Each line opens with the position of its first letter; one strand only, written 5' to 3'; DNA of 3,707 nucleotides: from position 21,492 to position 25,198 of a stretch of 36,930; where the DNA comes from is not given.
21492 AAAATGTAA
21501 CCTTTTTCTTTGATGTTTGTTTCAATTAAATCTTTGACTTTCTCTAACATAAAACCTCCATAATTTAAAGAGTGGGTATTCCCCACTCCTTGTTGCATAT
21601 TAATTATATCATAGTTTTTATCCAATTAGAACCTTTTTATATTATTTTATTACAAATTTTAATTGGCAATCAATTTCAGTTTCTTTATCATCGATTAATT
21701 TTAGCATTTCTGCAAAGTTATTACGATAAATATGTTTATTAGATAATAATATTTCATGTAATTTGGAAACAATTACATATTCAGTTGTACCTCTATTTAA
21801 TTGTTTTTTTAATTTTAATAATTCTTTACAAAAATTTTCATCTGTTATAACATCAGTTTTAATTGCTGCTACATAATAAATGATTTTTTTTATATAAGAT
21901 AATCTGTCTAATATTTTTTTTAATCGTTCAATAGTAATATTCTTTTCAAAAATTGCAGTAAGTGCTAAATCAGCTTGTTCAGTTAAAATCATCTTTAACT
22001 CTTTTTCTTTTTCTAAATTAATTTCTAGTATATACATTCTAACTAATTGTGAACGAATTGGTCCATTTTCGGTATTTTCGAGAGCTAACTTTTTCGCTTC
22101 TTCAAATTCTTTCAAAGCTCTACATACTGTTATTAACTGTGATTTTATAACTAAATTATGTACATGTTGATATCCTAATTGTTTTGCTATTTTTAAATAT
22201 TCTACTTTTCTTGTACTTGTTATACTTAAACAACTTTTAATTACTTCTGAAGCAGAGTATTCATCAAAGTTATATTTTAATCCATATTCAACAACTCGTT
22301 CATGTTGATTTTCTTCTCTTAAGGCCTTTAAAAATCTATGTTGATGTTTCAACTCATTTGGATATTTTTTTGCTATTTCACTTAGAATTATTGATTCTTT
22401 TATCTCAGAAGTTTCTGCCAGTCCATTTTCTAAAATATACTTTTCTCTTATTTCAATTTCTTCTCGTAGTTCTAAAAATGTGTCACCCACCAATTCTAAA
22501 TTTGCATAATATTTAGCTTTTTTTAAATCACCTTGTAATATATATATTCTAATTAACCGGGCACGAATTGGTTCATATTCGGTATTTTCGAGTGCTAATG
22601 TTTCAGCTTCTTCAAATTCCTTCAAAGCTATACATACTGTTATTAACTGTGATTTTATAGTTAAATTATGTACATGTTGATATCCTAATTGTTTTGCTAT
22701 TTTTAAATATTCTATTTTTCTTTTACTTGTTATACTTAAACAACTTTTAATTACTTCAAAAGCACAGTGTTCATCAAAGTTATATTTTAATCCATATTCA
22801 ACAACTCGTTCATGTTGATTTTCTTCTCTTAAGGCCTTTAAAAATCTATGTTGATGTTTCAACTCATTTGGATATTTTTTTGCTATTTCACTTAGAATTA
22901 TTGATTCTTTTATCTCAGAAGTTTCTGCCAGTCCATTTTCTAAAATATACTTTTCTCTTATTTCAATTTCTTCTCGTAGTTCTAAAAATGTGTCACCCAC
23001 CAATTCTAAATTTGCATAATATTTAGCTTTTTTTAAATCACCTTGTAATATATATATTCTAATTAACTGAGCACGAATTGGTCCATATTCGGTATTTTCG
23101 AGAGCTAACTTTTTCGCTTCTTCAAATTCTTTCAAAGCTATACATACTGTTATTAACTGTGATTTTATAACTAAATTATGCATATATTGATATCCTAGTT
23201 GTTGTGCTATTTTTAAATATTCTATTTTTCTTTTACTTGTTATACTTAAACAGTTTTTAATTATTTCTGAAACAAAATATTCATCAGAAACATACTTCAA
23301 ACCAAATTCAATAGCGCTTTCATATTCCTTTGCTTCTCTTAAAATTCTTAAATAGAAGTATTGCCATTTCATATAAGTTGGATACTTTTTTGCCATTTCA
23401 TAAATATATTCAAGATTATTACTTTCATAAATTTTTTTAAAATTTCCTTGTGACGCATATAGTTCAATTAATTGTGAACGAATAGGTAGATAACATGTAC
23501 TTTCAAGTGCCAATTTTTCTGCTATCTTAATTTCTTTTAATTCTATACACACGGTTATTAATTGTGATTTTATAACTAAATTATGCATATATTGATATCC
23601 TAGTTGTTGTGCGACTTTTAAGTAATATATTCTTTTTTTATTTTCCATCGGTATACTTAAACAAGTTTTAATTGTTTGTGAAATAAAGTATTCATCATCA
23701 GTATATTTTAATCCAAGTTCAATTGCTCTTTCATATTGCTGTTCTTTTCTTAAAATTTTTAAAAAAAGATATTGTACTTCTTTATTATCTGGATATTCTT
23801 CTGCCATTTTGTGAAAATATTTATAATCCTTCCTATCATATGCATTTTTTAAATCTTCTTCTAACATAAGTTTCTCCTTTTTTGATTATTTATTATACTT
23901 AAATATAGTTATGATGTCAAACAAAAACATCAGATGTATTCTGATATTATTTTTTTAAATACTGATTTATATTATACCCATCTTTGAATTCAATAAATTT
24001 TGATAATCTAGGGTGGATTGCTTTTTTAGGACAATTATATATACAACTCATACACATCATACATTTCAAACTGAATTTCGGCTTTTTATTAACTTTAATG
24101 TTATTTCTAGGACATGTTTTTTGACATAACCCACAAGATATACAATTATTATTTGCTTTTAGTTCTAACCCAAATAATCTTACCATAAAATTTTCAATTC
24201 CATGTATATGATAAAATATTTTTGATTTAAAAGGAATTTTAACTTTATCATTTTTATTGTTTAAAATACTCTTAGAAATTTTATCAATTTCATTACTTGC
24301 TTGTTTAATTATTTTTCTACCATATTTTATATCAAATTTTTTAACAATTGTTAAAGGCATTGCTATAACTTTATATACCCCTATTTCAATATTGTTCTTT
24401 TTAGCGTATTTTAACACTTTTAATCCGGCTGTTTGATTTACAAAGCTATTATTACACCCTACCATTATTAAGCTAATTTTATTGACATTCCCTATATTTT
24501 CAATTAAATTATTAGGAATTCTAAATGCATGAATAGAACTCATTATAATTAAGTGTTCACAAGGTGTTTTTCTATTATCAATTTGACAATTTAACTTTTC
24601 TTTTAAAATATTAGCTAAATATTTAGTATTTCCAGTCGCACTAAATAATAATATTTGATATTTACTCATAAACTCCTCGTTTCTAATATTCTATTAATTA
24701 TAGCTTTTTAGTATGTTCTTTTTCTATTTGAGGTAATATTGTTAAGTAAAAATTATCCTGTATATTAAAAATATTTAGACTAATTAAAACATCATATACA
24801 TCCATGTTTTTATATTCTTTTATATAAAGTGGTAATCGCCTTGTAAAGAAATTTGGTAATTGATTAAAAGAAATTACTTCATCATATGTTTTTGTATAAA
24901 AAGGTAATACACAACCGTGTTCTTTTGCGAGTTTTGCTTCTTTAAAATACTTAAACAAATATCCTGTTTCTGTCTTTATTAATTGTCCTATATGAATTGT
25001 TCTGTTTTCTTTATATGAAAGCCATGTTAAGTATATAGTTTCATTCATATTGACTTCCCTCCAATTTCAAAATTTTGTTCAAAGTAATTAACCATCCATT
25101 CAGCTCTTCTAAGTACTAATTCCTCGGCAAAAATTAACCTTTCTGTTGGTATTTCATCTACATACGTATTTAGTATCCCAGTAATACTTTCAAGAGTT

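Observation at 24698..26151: A split HipA-like kinase system is in reverse order (kinase core, then HipS-like N-subdomain), lacks HipB and is coupled to truA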

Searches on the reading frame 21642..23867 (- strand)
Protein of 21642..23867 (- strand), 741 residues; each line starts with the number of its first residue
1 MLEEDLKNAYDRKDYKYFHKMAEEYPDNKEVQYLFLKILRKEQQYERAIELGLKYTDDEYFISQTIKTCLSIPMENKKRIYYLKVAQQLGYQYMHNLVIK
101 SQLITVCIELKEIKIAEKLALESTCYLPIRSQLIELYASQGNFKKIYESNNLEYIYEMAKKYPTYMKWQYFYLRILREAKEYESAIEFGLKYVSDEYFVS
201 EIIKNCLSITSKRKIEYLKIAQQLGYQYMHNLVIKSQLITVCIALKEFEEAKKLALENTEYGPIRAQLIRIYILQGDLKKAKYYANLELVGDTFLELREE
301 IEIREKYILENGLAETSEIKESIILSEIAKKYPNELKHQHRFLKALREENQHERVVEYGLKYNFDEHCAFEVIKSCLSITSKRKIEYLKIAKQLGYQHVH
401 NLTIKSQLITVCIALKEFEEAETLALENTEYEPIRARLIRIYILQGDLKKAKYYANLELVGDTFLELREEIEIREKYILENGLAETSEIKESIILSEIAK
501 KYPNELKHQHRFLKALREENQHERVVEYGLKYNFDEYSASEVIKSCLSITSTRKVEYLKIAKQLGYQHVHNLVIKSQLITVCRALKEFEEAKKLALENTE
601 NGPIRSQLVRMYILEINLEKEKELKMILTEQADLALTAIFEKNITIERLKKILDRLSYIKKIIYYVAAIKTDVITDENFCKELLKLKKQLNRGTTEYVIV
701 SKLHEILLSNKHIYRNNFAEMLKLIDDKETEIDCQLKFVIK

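Call 3: search_protein_families(library=pfam, proteins=[window:21642-23867:-], max_evalue=1)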
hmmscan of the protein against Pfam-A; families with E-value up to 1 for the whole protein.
window:21642-23867:- (741 aa): 8 families
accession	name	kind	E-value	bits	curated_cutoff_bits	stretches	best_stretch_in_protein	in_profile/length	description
PF14559.12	TPR_19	-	6.7e-15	55.6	25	1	15-51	11-47/68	Tetratricopeptide repeat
PF18127.6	NAMPT_N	-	6.8e-09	36.3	25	3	500-545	15-59/98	Nicotinamide phosphoribosyltransferase, N-terminal domain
PF04607.23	RelA_SpoT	-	1.6e-08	35.3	27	2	190-241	33-85/113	Region found in RelA / SpoT proteins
PF24200.1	DUF7425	-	0.0023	18.6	27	0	65-115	36-85/95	Domain of unknown function (DUF7425)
PF08537.15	NBP1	-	0.0055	16.7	25.8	0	483-524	126-167/330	Fungal Nap binding protein NBP1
PF22980.2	Myb_DNA-bind_8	-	0.012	15.4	27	0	375-397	10-32/50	Myb-like DNA-binding domain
PF21712.3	RASSF8-10_RA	-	0.2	12.1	27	0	321-362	38-79/79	Ras association domain-containing protein 8/10, RA domain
PF13432.12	TPR_16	-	0.82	10.6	32.7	0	160-193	25-58/65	Tetratricopeptide repeat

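Call 24: search_protein_families(library=padloc, proteins=[window:21642-23867:-], max_evalue=1)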
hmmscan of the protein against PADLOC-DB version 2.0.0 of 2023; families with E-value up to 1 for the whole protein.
window:21642-23867:- (741 aa): 1 family
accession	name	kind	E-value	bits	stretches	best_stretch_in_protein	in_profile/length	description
PDLC03512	REase_II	-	0.0014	15.9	0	201-240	170-210/276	Type II restriction enzyme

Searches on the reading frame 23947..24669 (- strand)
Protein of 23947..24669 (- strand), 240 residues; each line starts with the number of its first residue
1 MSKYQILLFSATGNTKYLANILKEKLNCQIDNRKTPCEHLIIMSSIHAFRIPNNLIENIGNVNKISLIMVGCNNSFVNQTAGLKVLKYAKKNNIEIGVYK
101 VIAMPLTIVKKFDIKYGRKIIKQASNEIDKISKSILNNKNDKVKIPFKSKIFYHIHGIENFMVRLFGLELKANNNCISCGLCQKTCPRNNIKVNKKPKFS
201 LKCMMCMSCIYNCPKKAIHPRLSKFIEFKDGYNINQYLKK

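Call 3: search_protein_families(library=pfam, proteins=[window:23947-24669:-], max_evalue=1)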
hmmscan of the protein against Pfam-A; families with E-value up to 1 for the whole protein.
window:23947-24669:- (240 aa): 17 families
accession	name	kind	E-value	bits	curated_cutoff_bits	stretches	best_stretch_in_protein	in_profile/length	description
PF00037.32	Fer4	-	5.7e-08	32.7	21.1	2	175-191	7-23/24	4Fe-4S binding domain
PF13237.11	Fer4_10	-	3.8e-06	27.2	25.5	1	173-214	6-53/53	4Fe-4S dicluster domain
PF12838.12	Fer4_7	-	6e-06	27.1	27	2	175-217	1-52/52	4Fe-4S dicluster domain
PF13187.11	Fer4_9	-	7.9e-06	26.2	27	2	175-218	1-52/52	4Fe-4S dicluster domain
PF13484.11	Fer4_16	-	1.6e-05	26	30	2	202-221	1-20/66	4Fe-4S double cluster binding domain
PF12797.12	Fer4_2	-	2.7e-05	24.3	24.5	2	174-187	8-21/22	4Fe-4S binding domain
PF13746.11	Fer4_18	-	3.5e-05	24.4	27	1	171-215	56-97/114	4Fe-4S dicluster domain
PF12800.12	Fer4_4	-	3.7e-05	24.1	24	2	174-188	2-16/17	4Fe-4S binding domain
PF12798.12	Fer4_3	-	0.00016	22.7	27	2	203-217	1-15/15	4Fe-4S binding domain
PF14697.11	Fer4_21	-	0.0015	19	35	1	173-218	5-57/59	4Fe-4S dicluster domain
PF12837.12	Fer4_6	-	0.0031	17.8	25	1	174-190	7-23/24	4Fe-4S binding domain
PF13183.11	Fer4_8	-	0.014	16.3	27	1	174-187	3-16/68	4Fe-4S dicluster domain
PF13534.11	Fer4_17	-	0.022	15.8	22.2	1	172-188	42-58/61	4Fe-4S dicluster domain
PF12724.12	Flavodoxin_5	-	0.057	14.2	27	1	6-58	2-65/145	Flavodoxin domain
PF09651.16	Cas_APE2256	-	0.075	13.3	24.8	1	4-85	24-104/136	CRISPR-associated protein (Cas_APE2256)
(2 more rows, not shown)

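Call 4: search_protein_families(library=ncbifam, proteins=[window:23947-24669:-], max_evalue=1)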
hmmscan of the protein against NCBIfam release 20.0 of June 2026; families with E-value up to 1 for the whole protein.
window:23947-24669:- (240 aa): 75 families (the best 25 are shown)
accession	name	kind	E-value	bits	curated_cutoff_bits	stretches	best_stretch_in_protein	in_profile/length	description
NF038196.1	ferrodoxin_EFR1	subfamily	3.1e-32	112.5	75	1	6-219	1-230/242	EFR1 family ferrodoxin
NF007382.0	PRK09898.1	equivalog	5.2e-08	32.7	213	1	173-219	153-199/208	ferredoxin-like protein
NF058577.1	FdxA_fam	equivalog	1.5e-06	28.3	65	2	173-217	6-52/52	4Fe-4S ferredoxin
NF040770.1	hetero_SS_HdrA2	exception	2.6e-06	25.8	1100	1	173-221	576-626/777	CoB-CoM heterodisulfide reductase HdrA2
NF006221.0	PRK08348.1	subfamily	4.4e-06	26.4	124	1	172-220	42-94/136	NADH-plastoquinone oxidoreductase subunit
NF040864.1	HgcB_ferredoxin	equivalog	4.6e-06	26.4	99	1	168-219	9-62/93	mercury methylation ferredoxin HgcB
NF040612.1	F420_dehyd_FpoI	exception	8.7e-06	25.6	180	1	162-218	30-99/135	F420H2 dehydrogenase subunit FpoI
NF005504.0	PRK07118.1-3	equivalog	9.9e-06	25.1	437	1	173-219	218-266/293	Fe-S cluster domain-containing protein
NF043039.1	HgcAB_like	equivalog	1.2e-05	25.1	285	1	170-218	297-349/350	HgcAB-like fusion protein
NF041836.1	rnfB_Methano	equivalog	1.5e-05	24.6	445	1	173-219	215-263/265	Rnf electron transport complex subunit RnfB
NF005505.0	PRK07118.1-4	equivalog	1.6e-05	24.6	378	1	173-219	215-263/265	Fe-S cluster domain-containing protein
NF045874.1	Vhu_polyferre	exception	1.7e-05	23.7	600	1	174-218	7-47/381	F420-non-reducing hydrogenase associated-polyferredoxin VhuB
NF010369.0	PRK13795.1-4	equivalog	3.7e-05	22.1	1086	1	169-218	571-624/633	hypothetical protein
TIGR01971.1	NuoI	subfamily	4.4e-05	23.1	113.05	1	171-219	39-99/121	NADH-quinone oxidoreductase, chain I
NF010368.0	PRK13795.1-3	equivalog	4.8e-05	21.8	588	1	170-214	583-628/635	hypothetical protein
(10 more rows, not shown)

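Call 84: search_protein_families(library=padloc, proteins=[window:23947-24669:-], max_evalue=0.01)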
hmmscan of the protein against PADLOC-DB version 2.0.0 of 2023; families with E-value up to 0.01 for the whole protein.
window:23947-24669:- (240 aa): 1 family
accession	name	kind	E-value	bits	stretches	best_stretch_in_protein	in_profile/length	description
PDLC02510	BrxP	-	7.3e-05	19.2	1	171-211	459-500/779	BrxP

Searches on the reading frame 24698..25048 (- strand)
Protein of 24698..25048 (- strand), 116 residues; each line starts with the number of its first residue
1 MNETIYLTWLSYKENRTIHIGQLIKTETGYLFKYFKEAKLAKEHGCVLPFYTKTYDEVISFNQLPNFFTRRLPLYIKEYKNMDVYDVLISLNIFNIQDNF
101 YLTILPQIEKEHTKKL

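Call 3: search_protein_families(library=pfam, proteins=[window:24698-25048:-], max_evalue=1)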
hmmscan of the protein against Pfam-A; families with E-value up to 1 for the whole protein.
window:24698-25048:- (116 aa): 2 families
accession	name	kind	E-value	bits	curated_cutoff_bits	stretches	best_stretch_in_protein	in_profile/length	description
PF13657.11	Couple_hipA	-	0.0022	18.9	22.5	1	18-73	8-62/99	HipA N-terminal domain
PF17482.7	Phage_sheath_1C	-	0.087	13.3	26.9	1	11-82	5-58/104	Phage tail sheath C-terminal domain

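Call 4: search_protein_families(library=ncbifam, proteins=[window:24698-25048:-], max_evalue=1)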
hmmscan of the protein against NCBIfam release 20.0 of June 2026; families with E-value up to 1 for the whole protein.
window:24698-25048:- (116 aa): 0 families

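Call 23: find_homologous_proteins(query=window:24698-25048:-, max_evalue=0.001)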
Query window:24698-25048:- (116 aa): 1 proteins with E <= 0.001 among 2 candidates.
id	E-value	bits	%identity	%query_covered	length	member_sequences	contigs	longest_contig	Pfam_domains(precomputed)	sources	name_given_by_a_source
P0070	1.7e-71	256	100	100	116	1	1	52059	-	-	-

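Call 24: search_protein_families(library=padloc, proteins=[window:24698-25048:-], max_evalue=1)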
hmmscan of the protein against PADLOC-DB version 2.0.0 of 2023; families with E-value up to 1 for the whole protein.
window:24698-25048:- (116 aa): 5 families
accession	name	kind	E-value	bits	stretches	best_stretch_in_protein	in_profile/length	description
PDLC04349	PDC-M03B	-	4.9e-08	30.9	1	2-98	7-97/232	-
PDLC04348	PDC-M03B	-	2.2e-07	28.8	1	2-73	2-75/248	-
PDLC04347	PDC-M03B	-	6.1e-07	27.3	1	2-72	4-72/245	-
PDLC04352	PDC-M03B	-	2.2e-05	22.1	1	3-73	6-81/250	-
PDLC04351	PDC-M03B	-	0.00011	19.8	1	5-102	8-104/255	-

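Call 27: find_homologous_proteins(query=A2, max_evalue=0.001)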
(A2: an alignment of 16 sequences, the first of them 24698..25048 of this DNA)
Query A2 (16 sequences) (116 aa, profile of the alignment): 34 proteins with E <= 0.001 among 789 candidates.
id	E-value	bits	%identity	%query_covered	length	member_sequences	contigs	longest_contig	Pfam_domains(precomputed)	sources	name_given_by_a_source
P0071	5.8e-51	189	47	62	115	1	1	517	-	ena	-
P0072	1.0e-50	189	47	62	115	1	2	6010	-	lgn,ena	-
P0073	1.3e-50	188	47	62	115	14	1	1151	-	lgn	-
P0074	4.1e-50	187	44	62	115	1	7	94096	-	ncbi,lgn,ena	-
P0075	3.3e-49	184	41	62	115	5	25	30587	-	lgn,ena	-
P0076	4.9e-49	183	45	62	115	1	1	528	-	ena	-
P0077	7.1e-49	183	47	62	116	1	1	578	-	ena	-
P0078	2.5e-48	181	43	59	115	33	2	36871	-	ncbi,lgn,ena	-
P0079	6.7e-48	179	45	62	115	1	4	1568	-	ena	-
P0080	8.2e-48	179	47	62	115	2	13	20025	-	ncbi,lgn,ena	-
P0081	1.4e-47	178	47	62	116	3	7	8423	-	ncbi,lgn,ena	-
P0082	2.3e-47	178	46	59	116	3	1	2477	-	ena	-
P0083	9.4e-47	176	47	59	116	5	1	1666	-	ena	-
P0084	4.0e-46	174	45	62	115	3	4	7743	-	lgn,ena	-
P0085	9.8e-45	169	41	62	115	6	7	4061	-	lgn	-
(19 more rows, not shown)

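Call 33: search_solved_structures(query=A3, max_evalue=10, show_alignments=2)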
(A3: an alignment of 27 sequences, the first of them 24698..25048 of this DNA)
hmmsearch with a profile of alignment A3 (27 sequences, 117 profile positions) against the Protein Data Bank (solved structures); distinct sequences matched with E-value up to 10: 3.
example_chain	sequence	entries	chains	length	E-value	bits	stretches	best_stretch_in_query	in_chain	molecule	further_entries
7vkb_B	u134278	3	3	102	0.0068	19.8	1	10-72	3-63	HipA (Persistence to inhibition of murein or DNA biosynthesis) | HipS(Lp)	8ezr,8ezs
4ild_A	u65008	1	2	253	0.8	13.2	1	42-77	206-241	Envelope glycoprotein E2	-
4jnt_A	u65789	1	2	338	1.2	12.6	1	42-77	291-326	Envelope glycoprotein E2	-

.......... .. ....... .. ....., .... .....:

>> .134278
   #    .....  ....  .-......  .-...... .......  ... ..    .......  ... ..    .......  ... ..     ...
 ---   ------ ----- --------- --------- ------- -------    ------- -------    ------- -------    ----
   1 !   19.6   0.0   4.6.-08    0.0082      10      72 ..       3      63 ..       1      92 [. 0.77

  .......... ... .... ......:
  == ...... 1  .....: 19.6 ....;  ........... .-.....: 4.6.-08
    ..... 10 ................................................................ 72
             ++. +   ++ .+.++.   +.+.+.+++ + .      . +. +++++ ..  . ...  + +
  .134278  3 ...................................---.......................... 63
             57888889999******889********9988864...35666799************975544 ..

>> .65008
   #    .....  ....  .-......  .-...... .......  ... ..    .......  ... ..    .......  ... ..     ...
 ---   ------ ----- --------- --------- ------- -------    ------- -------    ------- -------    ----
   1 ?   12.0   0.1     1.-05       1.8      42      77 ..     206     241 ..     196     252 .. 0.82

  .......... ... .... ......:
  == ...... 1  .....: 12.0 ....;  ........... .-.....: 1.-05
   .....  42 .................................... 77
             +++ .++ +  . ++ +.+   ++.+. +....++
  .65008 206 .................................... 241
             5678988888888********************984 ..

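Call 40: predict_structure(alignment_id=A3)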
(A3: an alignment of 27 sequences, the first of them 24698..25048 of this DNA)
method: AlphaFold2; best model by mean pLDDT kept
length: 116 residues; sequences in the alignment: 27
mean_pLDDT: 82.2   pTM: 0.75
mean pLDDT of the five models: 82.2, 80.3, 79.4, 78.6, 77.6
residues with pLDDT >= 90: 52; 70-90: 42; 50-70: 14; < 50: 8
segments of 3 or more residues with pLDDT < 50: 109-116
pLDDT, mean of each block of 10 residues (from residue 1): 86 89 95 94 92 89 92 71 85 70 66 41
secondary structure, 60 per line:
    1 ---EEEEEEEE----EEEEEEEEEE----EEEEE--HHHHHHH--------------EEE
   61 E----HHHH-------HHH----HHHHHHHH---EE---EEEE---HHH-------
elements in order: E4-11 E16-25 E30-34 H37-43 E58-61 H66-69 H84-91 E100-103

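Call 43: fold_search(model_id=the predicted structure, library=pdb)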
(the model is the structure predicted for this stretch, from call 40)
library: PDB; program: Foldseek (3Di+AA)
matches with E <= 10: 649; with E <= 0.001: 0
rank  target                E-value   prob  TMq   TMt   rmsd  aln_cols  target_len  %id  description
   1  7czo                  9.1e-02  0.99  0.53  0.57   4.1       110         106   15  N-terminal domain of HipA toxin (released 2021-09-29)
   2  5j3t_A                2.9e-01  0.20  0.24  0.23   8.7       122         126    6  Crystal structure of S. pombe Dcp2:Dcp1:Edc1 mRNA decapping complex (released 2016-05-18)
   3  3oan                  5.9e-01  0.15  0.30  0.30   9.3       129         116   10  Crystal structure of the Ran Binding Domain From The Nuclear Complex Component Nup2 From Ashbya Gossypii (released 2010-08-18)
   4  1qwh_B                9.9e-01  0.12  0.21  0.22  12.3        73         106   10  a covalent dimer of transthyretin that affects the amyloid pathway (released 2004-09-14)
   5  3tgv_A                1.1e+00  0.11  0.20  0.17   4.9        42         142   17  Crystal structure of HutZ,the heme storsge protein from Vibrio cholerae (released 2012-08-22)
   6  2qgb_A                1.1e+00  0.12  0.21  0.21  12.3        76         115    9  Human transthyretin (TTR) in Apo-form (released 2008-02-05)
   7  8j67_A                1.1e+00  0.07  0.16  0.11  10.3        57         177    9  Crystal structure of Toxoplasma gondii M2AP (released 2023-08-30)
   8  4his_A                1.2e+00  0.12  0.21  0.21  12.3        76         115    9  The Structure of V122I Mutant Transthyretin in Complex with Tafamidis (released 2013-06-05)
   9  7tha_A                1.2e+00  0.12  0.21  0.21  12.4        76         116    9  Crystal structure of human transthyretin variant C10A/M13V (released 2023-04-12)
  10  6fzl_B                1.3e+00  0.11  0.21  0.21  12.3        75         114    9  Crystal structure of human transthyretin double mutant K35T/T119M (released 2019-03-27)
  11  8w2w                  1.3e+00  0.11  0.21  0.21  12.6        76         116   12  Structure of transthyretin synthetic mutation A120L (released 2024-02-28)
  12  7y1i_A                1.3e+00  0.11  0.20  0.20  12.9        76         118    8  Crystal Structure of TTR-G67R (released 2023-03-01)
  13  5jlj_B                1.3e+00  0.10  0.18  0.17   5.8        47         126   11  Crystal Structure of KPT8602 in complex with CRM1-Ran-RanBP1 (released 2016-06-29)
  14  4q14_A                1.3e+00  0.10  0.17  0.17  13.0        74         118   11  Crystal structure of 5-hydroxyisourate hydrolase from Brucella melitensis (released 2014-05-21)
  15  1t77_A                1.3e+00  0.09  0.26  0.11  10.1       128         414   14  Crystal structure of the PH-BEACH domains of human LRBA/BGL (released 2004-12-21)
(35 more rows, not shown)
